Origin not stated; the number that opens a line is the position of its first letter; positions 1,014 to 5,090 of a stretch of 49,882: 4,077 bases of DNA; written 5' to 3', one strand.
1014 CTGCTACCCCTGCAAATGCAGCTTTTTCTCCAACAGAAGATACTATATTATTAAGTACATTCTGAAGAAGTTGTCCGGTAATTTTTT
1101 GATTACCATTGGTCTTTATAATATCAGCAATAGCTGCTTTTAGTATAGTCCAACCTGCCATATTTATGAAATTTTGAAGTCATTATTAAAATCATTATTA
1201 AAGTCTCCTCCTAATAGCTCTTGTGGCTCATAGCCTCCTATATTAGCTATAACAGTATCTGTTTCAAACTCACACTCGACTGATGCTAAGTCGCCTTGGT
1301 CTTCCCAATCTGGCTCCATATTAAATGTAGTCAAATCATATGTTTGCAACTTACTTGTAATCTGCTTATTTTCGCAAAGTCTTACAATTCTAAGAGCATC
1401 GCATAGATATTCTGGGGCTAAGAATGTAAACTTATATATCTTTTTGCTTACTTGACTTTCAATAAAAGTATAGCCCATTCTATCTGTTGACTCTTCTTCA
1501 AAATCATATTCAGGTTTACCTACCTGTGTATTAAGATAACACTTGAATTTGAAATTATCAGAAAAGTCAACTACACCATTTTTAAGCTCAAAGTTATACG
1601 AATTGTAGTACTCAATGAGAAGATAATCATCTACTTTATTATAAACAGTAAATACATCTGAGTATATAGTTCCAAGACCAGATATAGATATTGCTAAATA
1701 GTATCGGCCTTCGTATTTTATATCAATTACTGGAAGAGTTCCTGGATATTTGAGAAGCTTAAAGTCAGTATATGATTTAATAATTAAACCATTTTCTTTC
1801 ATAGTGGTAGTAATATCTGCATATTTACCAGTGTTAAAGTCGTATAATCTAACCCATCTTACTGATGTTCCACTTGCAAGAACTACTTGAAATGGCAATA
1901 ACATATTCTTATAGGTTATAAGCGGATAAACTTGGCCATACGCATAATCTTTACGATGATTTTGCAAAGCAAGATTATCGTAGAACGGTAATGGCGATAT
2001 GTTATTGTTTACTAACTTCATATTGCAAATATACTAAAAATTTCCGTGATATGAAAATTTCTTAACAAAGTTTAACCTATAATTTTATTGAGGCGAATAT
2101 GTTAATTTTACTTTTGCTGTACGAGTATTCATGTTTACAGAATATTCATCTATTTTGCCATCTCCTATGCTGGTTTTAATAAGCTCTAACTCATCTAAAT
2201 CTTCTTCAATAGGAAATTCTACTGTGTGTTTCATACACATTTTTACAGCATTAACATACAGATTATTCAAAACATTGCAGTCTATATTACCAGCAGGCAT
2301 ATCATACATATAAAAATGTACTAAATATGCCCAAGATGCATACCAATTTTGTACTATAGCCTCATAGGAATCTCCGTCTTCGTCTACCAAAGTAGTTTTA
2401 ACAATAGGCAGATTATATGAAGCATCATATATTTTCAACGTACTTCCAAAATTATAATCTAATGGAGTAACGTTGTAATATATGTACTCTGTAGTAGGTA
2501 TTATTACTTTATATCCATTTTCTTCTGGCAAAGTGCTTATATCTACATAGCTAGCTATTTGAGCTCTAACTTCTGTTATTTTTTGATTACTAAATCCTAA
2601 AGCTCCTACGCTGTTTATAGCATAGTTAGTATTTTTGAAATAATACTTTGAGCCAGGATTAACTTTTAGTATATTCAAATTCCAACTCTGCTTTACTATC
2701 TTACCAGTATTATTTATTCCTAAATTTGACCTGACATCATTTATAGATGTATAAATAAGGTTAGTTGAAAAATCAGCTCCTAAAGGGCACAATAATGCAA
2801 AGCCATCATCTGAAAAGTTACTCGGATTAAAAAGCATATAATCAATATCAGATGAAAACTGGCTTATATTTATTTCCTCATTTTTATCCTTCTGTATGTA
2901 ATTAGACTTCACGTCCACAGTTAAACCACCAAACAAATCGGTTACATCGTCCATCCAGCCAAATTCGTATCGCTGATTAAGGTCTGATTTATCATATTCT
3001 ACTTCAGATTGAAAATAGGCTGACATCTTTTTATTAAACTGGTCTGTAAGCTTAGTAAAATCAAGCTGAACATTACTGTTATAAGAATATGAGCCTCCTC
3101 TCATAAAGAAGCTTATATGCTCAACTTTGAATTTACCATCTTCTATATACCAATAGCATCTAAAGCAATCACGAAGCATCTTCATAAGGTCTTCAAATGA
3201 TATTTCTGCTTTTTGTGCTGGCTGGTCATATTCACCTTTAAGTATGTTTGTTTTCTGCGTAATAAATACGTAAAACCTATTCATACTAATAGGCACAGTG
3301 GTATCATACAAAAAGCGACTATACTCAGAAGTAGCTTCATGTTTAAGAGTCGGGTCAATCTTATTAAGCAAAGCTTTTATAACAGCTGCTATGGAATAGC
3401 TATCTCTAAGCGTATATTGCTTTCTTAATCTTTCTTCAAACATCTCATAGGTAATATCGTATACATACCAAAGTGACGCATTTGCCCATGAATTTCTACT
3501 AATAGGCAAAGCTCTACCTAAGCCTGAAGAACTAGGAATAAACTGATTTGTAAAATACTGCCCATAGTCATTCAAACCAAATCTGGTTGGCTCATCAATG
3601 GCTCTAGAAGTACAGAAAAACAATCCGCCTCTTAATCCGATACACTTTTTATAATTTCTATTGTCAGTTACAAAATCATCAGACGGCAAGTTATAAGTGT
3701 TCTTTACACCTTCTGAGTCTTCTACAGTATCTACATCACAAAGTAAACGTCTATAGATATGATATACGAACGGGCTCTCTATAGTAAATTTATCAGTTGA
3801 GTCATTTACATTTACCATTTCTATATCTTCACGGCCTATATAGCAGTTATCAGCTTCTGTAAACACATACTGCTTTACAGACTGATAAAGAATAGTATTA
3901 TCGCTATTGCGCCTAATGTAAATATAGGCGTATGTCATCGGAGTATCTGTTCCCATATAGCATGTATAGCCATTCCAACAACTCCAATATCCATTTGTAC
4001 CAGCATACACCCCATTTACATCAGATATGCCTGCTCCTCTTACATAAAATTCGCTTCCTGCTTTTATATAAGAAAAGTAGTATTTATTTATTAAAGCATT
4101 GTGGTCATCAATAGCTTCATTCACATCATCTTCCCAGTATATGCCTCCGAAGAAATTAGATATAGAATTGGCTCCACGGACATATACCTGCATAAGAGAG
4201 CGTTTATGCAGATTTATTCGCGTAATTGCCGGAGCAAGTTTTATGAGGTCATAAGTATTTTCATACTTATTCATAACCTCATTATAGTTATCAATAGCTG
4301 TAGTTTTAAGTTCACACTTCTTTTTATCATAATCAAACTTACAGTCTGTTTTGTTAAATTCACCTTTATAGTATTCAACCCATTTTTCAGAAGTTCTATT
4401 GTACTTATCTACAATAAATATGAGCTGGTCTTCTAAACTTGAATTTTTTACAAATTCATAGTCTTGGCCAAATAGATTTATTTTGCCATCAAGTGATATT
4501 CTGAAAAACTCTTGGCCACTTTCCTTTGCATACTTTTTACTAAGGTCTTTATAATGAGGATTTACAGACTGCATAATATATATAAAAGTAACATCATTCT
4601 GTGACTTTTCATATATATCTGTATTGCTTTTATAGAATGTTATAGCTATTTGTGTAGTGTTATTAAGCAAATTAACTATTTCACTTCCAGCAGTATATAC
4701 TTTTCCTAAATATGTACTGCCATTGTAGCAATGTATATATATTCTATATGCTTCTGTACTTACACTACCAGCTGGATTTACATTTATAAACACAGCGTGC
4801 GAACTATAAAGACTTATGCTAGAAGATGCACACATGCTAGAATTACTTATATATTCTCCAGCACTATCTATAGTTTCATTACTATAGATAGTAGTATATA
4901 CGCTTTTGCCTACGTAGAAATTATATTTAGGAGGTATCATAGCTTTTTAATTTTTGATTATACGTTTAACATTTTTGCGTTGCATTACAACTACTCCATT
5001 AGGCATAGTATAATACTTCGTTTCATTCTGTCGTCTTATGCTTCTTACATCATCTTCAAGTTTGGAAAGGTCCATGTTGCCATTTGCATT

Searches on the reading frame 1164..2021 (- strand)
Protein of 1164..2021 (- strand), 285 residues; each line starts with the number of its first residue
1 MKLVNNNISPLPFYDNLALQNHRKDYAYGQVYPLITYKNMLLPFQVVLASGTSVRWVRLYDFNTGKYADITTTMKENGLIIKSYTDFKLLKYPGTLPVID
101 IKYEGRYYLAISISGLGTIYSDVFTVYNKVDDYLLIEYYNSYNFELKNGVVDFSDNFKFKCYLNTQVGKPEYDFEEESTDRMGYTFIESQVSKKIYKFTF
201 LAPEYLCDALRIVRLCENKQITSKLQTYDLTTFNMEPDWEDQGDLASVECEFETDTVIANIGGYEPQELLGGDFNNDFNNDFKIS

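Call 18: search_protein_families(library=phrogs, proteins=[window:1164-2021:-], max_evalue=0.00001)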
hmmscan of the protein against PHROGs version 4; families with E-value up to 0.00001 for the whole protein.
window:1164-2021:- (285 aa): 2 families
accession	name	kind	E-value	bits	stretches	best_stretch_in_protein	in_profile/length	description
phrog_35885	-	unknown function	3.7e-77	260.5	1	3-283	3-288/290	-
phrog_33450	-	tail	1.4e-38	132.8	1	4-264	3-268/2038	tail fiber protein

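Call 60: search_protein_families(library=pfam, proteins=[window:1164-2021:-], max_evalue=0.01)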
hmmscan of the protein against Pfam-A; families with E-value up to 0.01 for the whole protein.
window:1164-2021:- (285 aa): 0 families

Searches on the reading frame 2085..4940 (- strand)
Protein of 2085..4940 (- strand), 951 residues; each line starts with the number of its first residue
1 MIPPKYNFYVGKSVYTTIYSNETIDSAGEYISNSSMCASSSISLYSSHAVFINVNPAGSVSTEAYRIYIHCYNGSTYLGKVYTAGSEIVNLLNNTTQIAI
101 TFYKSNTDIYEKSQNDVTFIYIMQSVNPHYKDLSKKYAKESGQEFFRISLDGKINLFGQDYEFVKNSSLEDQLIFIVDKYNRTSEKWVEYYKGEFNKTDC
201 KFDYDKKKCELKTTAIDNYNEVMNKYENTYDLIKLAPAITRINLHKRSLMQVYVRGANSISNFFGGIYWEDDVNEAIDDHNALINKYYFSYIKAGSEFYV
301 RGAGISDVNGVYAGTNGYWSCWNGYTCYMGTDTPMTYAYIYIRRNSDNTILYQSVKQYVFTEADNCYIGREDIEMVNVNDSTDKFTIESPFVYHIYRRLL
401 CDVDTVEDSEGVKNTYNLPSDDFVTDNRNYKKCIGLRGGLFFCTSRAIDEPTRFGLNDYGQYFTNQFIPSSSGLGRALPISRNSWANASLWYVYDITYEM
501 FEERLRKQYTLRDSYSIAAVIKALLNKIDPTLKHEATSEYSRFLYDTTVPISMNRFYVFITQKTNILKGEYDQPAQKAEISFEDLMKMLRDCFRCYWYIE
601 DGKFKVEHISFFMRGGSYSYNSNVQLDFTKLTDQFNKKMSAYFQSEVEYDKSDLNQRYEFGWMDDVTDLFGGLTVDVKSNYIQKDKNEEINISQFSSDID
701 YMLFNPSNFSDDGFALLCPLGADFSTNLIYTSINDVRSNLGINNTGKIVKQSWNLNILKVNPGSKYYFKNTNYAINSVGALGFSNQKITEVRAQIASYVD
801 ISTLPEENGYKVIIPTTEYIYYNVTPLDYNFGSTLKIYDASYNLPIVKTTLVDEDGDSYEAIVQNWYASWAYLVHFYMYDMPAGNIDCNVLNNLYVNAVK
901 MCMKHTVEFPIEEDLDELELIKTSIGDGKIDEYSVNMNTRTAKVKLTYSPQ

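Call 18: search_protein_families(library=phrogs, proteins=[window:2085-4940:-], max_evalue=0.00001)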
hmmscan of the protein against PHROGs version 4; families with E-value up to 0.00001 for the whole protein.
window:2085-4940:- (951 aa): 1 family
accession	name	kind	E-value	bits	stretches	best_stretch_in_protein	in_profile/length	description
phrog_19383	-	unknown function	1.5e-187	626.5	2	118-739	120-751/844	-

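Call 60: search_protein_families(library=pfam, proteins=[window:2085-4940:-], max_evalue=0.01)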
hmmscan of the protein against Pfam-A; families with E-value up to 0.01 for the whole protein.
window:2085-4940:- (951 aa): 0 families
